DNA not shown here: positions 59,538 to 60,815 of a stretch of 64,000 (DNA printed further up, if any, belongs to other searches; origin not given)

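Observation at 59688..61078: UvrC N-terminal-half homologue with a degenerate GIY-YIG motif, translationally coupled to a stand-alone receiver domain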

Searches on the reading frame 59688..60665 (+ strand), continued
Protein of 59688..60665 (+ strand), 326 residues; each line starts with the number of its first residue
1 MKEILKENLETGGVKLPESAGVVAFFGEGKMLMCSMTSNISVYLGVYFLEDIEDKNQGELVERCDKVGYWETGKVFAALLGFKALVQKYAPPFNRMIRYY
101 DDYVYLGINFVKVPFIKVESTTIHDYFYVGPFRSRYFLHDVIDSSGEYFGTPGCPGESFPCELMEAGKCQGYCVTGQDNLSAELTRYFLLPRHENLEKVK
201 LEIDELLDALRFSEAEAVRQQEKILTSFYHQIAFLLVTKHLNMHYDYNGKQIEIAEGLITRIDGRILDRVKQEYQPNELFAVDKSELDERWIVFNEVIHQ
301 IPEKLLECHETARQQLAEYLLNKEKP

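Call 44: list_cluster_members(proteins=[P0116, P0122, P0124, P0135, P0146, P0149, P0130, P0150, P0137, P0110])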
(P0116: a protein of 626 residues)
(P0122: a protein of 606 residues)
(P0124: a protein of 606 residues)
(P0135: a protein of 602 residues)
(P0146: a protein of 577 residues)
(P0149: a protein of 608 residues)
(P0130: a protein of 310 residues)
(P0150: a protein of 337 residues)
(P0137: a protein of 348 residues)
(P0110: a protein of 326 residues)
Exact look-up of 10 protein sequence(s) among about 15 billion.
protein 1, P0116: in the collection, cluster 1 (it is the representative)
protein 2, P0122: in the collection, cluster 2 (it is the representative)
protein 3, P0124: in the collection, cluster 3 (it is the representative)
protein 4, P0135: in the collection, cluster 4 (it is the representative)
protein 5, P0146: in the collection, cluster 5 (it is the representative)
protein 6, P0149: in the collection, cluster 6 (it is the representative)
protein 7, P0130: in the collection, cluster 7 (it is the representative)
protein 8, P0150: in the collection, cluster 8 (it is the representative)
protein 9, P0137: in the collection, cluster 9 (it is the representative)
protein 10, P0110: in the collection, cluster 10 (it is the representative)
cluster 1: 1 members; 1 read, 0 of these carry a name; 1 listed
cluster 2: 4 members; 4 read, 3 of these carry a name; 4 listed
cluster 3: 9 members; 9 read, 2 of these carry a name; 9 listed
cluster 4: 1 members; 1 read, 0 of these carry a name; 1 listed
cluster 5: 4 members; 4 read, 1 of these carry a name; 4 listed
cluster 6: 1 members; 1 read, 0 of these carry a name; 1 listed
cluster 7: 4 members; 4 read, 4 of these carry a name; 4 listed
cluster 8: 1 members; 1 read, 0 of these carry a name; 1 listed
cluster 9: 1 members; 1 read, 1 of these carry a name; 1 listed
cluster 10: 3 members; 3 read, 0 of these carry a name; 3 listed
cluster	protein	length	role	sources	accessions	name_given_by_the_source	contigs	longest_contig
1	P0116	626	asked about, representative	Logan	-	-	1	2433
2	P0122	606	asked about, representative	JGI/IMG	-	excinuclease ABC subunit C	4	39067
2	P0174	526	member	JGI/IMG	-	excinuclease ABC subunit C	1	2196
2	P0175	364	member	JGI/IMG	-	excinuclease ABC subunit C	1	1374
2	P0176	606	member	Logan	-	-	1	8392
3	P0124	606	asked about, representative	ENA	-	-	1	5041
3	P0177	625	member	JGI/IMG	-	excinuclease ABC subunit C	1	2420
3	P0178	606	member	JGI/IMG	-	excinuclease ABC subunit C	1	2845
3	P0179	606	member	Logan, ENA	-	-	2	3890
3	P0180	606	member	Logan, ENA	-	-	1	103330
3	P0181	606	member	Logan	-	-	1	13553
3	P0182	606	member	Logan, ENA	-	-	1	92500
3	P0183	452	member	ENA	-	-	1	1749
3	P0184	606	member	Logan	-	-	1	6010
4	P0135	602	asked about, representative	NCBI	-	-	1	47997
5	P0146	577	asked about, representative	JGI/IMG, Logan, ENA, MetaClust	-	\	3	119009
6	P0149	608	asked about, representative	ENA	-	-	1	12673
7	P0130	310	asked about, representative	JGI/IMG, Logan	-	excinuclease ABC subunit C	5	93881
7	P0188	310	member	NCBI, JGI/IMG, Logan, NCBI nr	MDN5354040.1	MAG: excinuclease subunit [Candidatus Cloacimonadota bacterium] | excinuclease ABC subunit C | excinuclease subunit [Candidatus Cloacimonadota bacterium]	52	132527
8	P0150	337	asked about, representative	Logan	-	-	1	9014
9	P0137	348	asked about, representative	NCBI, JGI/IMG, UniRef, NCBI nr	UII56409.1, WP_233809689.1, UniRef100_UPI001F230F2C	GIY-YIG nuclease family protein [Cytobacillus spongiae] | excinuclease ABC subunit C | UvrB/UvrC motif-containing protein n=1 Tax=Cytobacillus spongiae TaxID=2901381 ...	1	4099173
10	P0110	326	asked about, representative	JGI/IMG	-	-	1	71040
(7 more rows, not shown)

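Call 46: find_encoding_contigs(protein=P0188, flank=6000, max_places=2)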
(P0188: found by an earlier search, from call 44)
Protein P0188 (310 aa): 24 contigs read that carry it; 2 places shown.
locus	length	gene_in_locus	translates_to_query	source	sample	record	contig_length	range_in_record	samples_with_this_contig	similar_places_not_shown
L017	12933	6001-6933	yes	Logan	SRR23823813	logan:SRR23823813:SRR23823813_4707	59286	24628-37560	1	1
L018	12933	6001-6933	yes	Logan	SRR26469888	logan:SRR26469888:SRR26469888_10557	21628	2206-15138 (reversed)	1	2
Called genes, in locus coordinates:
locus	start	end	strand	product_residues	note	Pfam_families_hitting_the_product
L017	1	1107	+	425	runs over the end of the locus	PF11495:TrmB_EBD_N (faint), PF13091:PLDc_2, PF00614:PLDc (faint), PF13091:PLDc_2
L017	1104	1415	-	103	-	PF05899:Cupin_3 (weak), PF07883:Cupin_2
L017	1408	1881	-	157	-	PF03061:4HBT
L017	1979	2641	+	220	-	PF00174:Oxidored_molyb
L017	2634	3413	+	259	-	PF00481:PP2C, PF13672:PP2C_2, PF07228:SpoIIE (weak)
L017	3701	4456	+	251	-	PF23441:SDR (faint), PF00106:adh_short, PF08659:KR (weak), PF13561:adh_short_C2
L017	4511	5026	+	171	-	PF11810:DUF3332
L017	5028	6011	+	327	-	PF00149:Metallophos, PF12850:Metallophos_2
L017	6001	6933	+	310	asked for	PF01541:GIY-YIG, PF27096:UvrC_M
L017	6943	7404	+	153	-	PF01590:GAF (weak), PF13185:GAF_2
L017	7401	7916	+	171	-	PF00892:EamA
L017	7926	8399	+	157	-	PF13668:Ferritin_2 (weak), PF02915:Rubrerythrin (weak)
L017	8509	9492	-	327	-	PF13685:Fe-ADH_2 (faint), PF01761:DHQ_synthase, PF24621:DHQS_C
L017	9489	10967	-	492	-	PF01943:Polysacc_synt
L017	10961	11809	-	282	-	PF04055:Radical_SAM, PF13186:SPASM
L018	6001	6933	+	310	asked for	PF01541:GIY-YIG, PF27096:UvrC_M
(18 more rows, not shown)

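Call 51: search_protein_families(library=pfam, proteins=[L001:11099-12346:+, P0130, P0025, P0015, P0029, P0093, P0016, window:59688-60665:+], max_evalue=10)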
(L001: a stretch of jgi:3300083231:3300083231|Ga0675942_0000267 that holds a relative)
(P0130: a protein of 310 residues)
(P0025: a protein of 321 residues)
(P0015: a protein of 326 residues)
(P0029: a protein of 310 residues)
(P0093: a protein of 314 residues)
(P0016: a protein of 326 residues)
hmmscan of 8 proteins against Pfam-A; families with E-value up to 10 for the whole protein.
L001:11099-12346:+ (416 aa): 5 families
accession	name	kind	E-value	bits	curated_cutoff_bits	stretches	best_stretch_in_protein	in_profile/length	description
PF02518.31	HATPase_c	-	1.2e-20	74.5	26.4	1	308-415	2-110/111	Histidine kinase-, DNA gyrase B-, and HSP90-like ATPase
PF14501.12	HATPase_c_5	-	6.4e-06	26.5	22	1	315-402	9-93/102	GHKL domain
PF09208.16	Endonuc-MspI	-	0.069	13.1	25.6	1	110-146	136-171/259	Restriction endonuclease MspI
PF00512.31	HisKA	-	0.14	12.7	26.9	1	200-252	8-53/66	His Kinase A (phospho-acceptor) domain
PF10083.14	DUF2321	-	0.24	11.5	24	1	88-143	68-128/157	Uncharacterized protein conserved in bacteria (DUF2321)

P0130 (310 aa): 3 families
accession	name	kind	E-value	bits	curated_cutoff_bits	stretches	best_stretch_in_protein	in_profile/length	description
PF01541.30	GIY-YIG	-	3.5e-11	43.7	22.6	1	11-86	3-78/78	GIY-YIG catalytic domain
PF11738.13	DUF3298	-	0.043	15.2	24.1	1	186-268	2-77/84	Protein of unknown function (DUF3298)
PF02151.25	UVR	-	8.6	6.7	21.5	1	202-219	9-26/36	UvrB/uvrC motif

P0025 (321 aa): 1 family
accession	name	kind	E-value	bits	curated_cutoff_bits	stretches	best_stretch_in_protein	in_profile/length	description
PF02677.20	QueH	-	0.043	14.4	23.5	1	166-238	10-75/175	Epoxyqueuosine reductase QueH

P0015 (326 aa): 2 families
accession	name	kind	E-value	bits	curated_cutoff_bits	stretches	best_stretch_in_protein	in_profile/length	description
PF12989.12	DUF3873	-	0.051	14.4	27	1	123-165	18-60/68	Domain of unknown function, B. Theta Gene description (DUF3873)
PF11110.13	Phage_hub_GP28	-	0.13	12.7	21.5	1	219-263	52-95/154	Baseplate hub distal subunit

P0029 (310 aa): 1 family
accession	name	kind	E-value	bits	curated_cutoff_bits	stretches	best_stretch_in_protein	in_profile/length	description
PF01541.30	GIY-YIG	-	0.038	14.7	22.6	1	23-59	2-39/78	GIY-YIG catalytic domain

P0093 (314 aa): 1 family
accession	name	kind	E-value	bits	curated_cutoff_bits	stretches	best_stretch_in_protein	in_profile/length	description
PF01541.30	GIY-YIG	-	0.023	15.4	22.6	1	11-46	4-40/78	GIY-YIG catalytic domain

P0016 (326 aa): 2 families
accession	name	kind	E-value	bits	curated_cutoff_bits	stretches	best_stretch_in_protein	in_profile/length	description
PF10153.14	Efg1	-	0.012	16.4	25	1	185-241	13-65/113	rRNA-processing protein Efg1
PF21728.3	PADR1_N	-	7.6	7.5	25.7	1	212-257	4-49/60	PADR1, N-terminal helical domain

window:59688-60665:+ (326 aa): 1 family
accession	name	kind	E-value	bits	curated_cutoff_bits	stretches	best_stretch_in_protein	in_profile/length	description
PF22161.1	Mre11_C_bact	-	0.02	15.3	27.4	1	183-215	15-47/47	Mre11 C-terminal domain, bacteria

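Call 67: search_protein_families(library=pfam, alignment_id=A2, max_evalue=10)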
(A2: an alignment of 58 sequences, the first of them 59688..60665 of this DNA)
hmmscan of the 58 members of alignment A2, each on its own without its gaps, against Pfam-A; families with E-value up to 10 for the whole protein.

A. member 1, window:59688-60665:+ (326 aa): 1 family
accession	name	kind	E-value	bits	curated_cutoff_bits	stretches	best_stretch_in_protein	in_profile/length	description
PF22161.1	Mre11_C_bact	-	0.02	15.3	27.4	1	183-215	15-47/47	Mre11 C-terminal domain, bacteria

B. families by the number of members that match (of 58 scanned): 42 families (the first 25 are shown)
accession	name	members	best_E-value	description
PF01541.30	GIY-YIG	6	0.023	GIY-YIG catalytic domain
PF14949.11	ARF7EP_C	3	0.12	ARF7 effector protein C-terminus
PF18688.6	DUF5638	2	0.006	Family of unknown function (DUF5638)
PF02151.25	UVR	2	0.14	UvrB/uvrC motif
PF17880.6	Yos9_DD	1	7.9e-05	Yos9 dimerzation domain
PF16897.10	MMR_HSR1_Xtn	1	0.0031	C-terminal region of MMR_HSR1 domain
PF10153.14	Efg1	1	0.012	rRNA-processing protein Efg1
PF20347.3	DUF6642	1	0.016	Family of unknown function (DUF6642)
PF20899.2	PMT_C2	1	0.018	Pasteurella multocida toxin, C2 domain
PF23445.2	SNRNP200_wHTH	1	0.019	Winged Helix-turn-helix domain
PF22161.1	Mre11_C_bact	1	0.02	Mre11 C-terminal domain, bacteria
PF16652.11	PH_13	1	0.02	Pleckstrin homology domain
PF02677.20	QueH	1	0.043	Epoxyqueuosine reductase QueH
PF10835.13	DUF2573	1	0.046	Protein of unknown function (DUF2573)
PF05883.17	Baculo_RING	1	0.048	Baculovirus U-box/Ring-like domain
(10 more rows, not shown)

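Call 68: search_protein_families(library=pfam, alignment_id=A3, max_evalue=10)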
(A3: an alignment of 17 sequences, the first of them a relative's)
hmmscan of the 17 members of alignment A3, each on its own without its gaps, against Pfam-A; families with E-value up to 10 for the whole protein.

A. member 1, P0130 (310 aa): 3 families
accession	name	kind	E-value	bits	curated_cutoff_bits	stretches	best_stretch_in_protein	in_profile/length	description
PF01541.30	GIY-YIG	-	3.5e-11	43.7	22.6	1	11-86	3-78/78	GIY-YIG catalytic domain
PF11738.13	DUF3298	-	0.043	15.2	24.1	1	186-268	2-77/84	Protein of unknown function (DUF3298)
PF02151.25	UVR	-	8.6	6.7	21.5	1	202-219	9-26/36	UvrB/uvrC motif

B. families by the number of members that match (of 17 scanned): 25 families
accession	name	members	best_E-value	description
PF01541.30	GIY-YIG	17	3.5e-11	GIY-YIG catalytic domain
PF02151.25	UVR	15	3.4e-10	UvrB/uvrC motif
PF24348.1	DUF7508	7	6e-06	Domain of unknown function (DUF7508)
PF20815.3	GIY_YIG_2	3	2.2e-05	GIY-YIG catalytic domain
PF08846.15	DUF1816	3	0.00078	Domain of unknown function (DUF1816)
PF09517.16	RE_Eco29kI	3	0.038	Eco29kI restriction endonuclease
PF22920.2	UvrC_RNaseH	2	2.7e-11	UvrC Ribonuclease H-like domain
PF10544.15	T5orf172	2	0.043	T5orf172 domain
PF01488.26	Shikimate_DH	1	0.00047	Shikimate / quinate 5-dehydrogenase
PF19848.4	DUF6323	1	0.0077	Family of unknown function (DUF6323)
PF21572.2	Nop5_56-rel_N_Arc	1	0.014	Archaeal Nop5/56-rel, N-terminal domain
PF06757.18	Ins_allergen_rp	1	0.022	Insect allergen related repeat, nitrile-specifier detoxification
PF18363.6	PI_PP_I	1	0.037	Phosphoinositide phosphatase insertion domain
PF19239.5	GIY_YIG_domain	1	0.038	GIY-YIG domain-containing protein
PF11738.13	DUF3298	1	0.043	Protein of unknown function (DUF3298)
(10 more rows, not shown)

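Call 72: find_homologous_proteins(query=P0130, max_evalue=1e-10)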
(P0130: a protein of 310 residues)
Query P0130 (310 aa): 18 proteins with E <= 1e-10 among 644 candidates.
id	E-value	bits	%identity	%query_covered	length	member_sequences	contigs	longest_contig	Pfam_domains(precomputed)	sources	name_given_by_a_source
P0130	1.2e-202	690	100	100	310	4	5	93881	PF27096.1,PF01541.31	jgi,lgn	jgi:excinuclease ABC subunit C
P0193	4.1e-164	563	80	100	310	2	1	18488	PF27096.1,PF01541.31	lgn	-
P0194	1.1e-163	562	79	100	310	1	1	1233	PF27096.1,PF01541.31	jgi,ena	-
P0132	5.5e-62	228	41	98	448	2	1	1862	PF27096.1,PF01541.31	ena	-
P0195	2.2e-61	226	39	94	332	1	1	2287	PF27096.1,PF01541.31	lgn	-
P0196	2.4e-58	216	36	97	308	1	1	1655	PF27096.1,PF01541.31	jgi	jgi:excinuclease ABC subunit C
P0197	1.4e-54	204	37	99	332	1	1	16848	PF27096.1,PF01541.31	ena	-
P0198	7.1e-52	195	37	98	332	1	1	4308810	PF27096.1,PF01541.31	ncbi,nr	ncbi:MAG: GIY-YIG nuclease family protein [Candidatus Latescibacterota bacterium]|nr:MAG: GIY-YIG nu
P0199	1.3e-50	191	32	96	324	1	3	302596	PF27096.1,PF01541.31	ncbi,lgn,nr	ncbi:MAG: GIY-YIG nuclease family protein [Proteobacteria bacterium]|nr:GIY-YIG nuclease family prot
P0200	2.2e-50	190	32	98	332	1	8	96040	PF27096.1,PF01541.31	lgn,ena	-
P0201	8.4e-46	175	35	98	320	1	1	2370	PF27096.1,PF01541.31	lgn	-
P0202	1.0e-44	171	34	96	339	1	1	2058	PF27096.1,PF01541.31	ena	-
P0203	1.9e-42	164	33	99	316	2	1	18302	PF27096.1,PF01541.31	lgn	-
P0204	1.4e-34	138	38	68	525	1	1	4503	PF27096.1,PF02151.26,PF01541.31,PF22920.3,PF08459.18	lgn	-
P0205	9.8e-34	135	36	70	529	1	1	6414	PF27096.1,PF02151.26,PF01541.31,PF22920.3,PF08459.18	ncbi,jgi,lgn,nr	ncbi:MAG: excinuclease ABC subunit UvrC [Candidatus Margulisbacteria bacterium]|jgi:excinuclease ABC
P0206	6.8e-31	126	36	71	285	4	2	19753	PF27096.1,PF02151.26,PF01541.31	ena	-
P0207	3.1e-27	114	31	71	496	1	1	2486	PF12826.14,PF27096.1,PF14520.13,PF02151.26,PF01541.31,PF08459.18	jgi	jgi:excinuclease ABC subunit C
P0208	2.0e-20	92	31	74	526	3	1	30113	PF27096.1,PF02151.26,PF01541.31,PF08459.18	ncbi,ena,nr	ncbi:UvrABC system protein C [bacterium HR19]|nr:UvrABC system protein C [bacterium HR19]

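Call 73: predict_structure(alignment_id=A2)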
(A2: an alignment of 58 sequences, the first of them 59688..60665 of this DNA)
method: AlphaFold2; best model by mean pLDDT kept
length: 326 residues; sequences in the alignment: 58
mean_pLDDT: 95.5   pTM: 0.91
mean pLDDT of the five models: 95.5, 95.3, 95.1, 94.9, 94.7
residues with pLDDT >= 90: 304; 70-90: 21; 50-70: 1; < 50: 0
segments of 3 or more residues with pLDDT < 50: none
pLDDT, mean of each block of 10 residues (from residue 1): 96 96 98 98 92 94 98 98 97 96 97 96 97 98 95 88 90 92 97 95 98 98 98 98 96 98 95 95 98 95 94 96 78
secondary structure, 60 per line:
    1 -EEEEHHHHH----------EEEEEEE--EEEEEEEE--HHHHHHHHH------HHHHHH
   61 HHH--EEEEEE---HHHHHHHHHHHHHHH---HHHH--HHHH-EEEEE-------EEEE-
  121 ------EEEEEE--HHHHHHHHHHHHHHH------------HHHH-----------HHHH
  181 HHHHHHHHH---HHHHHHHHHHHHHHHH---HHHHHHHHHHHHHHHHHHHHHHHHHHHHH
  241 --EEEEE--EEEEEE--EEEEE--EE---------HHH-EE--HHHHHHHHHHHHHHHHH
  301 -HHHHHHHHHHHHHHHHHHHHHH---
elements in order: E2-5 H6-10 E21-27 E30-37 H40-48 H55-63 E66-71 H75-89 H93-96 H99-102 E104-108 E116-119 E127-132 H135-149 H162-165 H177-189 H193-208 H212-240 E243-247 E250-255 E258-262 H284-300 H302-323

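Call 75: fold_search(model_id=the predicted structure, library=pdb)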
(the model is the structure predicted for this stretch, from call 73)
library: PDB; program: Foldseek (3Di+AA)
matches with E <= 10: 82; with E <= 0.001: 5
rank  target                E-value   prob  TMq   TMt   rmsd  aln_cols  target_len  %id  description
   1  1yd6_B                4.8e-05  1.00  0.24  0.84   1.3        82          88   23  Crystal structure of the GIY-YIG N-terminal endonuclease domain of UvrC from Bacillus caldotenax (released 2005-03-01)
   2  1yd6_C                1.8e-04  1.00  0.26  0.83   2.0        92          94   22  Crystal structure of the GIY-YIG N-terminal endonuclease domain of UvrC from Bacillus caldotenax (released 2005-03-01)
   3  1yd6_A                3.5e-04  1.00  0.26  0.84   2.0        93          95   22  Crystal structure of the GIY-YIG N-terminal endonuclease domain of UvrC from Bacillus caldotenax (released 2005-03-01)
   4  1yd6_D                5.1e-04  1.00  0.25  0.80   2.3        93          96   25  Crystal structure of the GIY-YIG N-terminal endonuclease domain of UvrC from Bacillus caldotenax (released 2005-03-01)
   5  1yd2                  7.8e-04  1.00  0.26  0.88   3.5        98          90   21  Crystal structure of the GIY-YIG N-terminal endonuclease domain of UvrC from Thermotoga maritima: Point mutant Y19F boun (released 2005-03-01)
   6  1yd3                  1.1e-03  1.00  0.26  0.88   3.5        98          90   20  Crystal structure of the GIY-YIG N-terminal endonuclease domain of UvrC from Thermotoga maritima: Point mutant Y43F boun (released 2005-03-01)
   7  1ycz                  1.4e-03  1.00  0.24  0.85   3.3        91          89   21  Crystal structure of the GIY-YIG N-terminal endonuclease domain of UvrC from Thermotoga maritima (released 2005-03-01)
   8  1yd4                  1.6e-03  1.00  0.25  0.86   3.4        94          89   22  Crystal structure of the GIY-YIG N-terminal endonuclease domain of UvrC from Thermotoga maritima: Point mutant Y29F boun (released 2005-03-01)
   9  1yd5                  1.6e-03  1.00  0.25  0.84   3.4        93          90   22  Crystal structure of the GIY-YIG N-terminal endonuclease domain of UvrC from Thermotoga maritima: Point mutant N88A boun (released 2005-03-01)
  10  2lwf_MODEL_1_A        1.0e-01  0.99  0.20  0.48   3.0        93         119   13  Structure of N-terminal domain of a plant Grx (released 2013-05-22)
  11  2wsh_D                9.7e-01  0.66  0.19  0.42   6.8       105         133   10  Structure of bacteriophage T4 EndoII E118A mutant (released 2010-03-02)
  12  2wsh_A                1.0e+00  0.54  0.19  0.41   7.3       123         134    8  Structure of bacteriophage T4 EndoII E118A mutant (released 2010-03-02)
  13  2wsh_B                1.1e+00  0.35  0.17  0.38   7.7       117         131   10  Structure of bacteriophage T4 EndoII E118A mutant (released 2010-03-02)
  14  9u7u                  1.1e+00  0.57  0.18  0.23   5.0        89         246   13  5hmC specific restriction endonuclease Escherichia coli APEC O1 PD-T4-3 (released 2026-02-11)
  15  9u75_A                1.1e+00  0.41  0.18  0.22   7.2       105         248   11  5hmC specific restriction endonuclease Escherichia coli E. coli O157:H7 PD-T4-3 (released 2026-02-11)
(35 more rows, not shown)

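Call 76: search_protein_families(library=padloc, proteins=[window:59688-60665:+, L001:11099-12346:+], max_evalue=0.01)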
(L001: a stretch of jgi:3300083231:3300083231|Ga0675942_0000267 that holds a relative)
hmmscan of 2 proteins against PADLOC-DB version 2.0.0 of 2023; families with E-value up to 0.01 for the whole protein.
window:59688-60665:+ (326 aa): 0 families

L001:11099-12346:+ (416 aa): 0 families
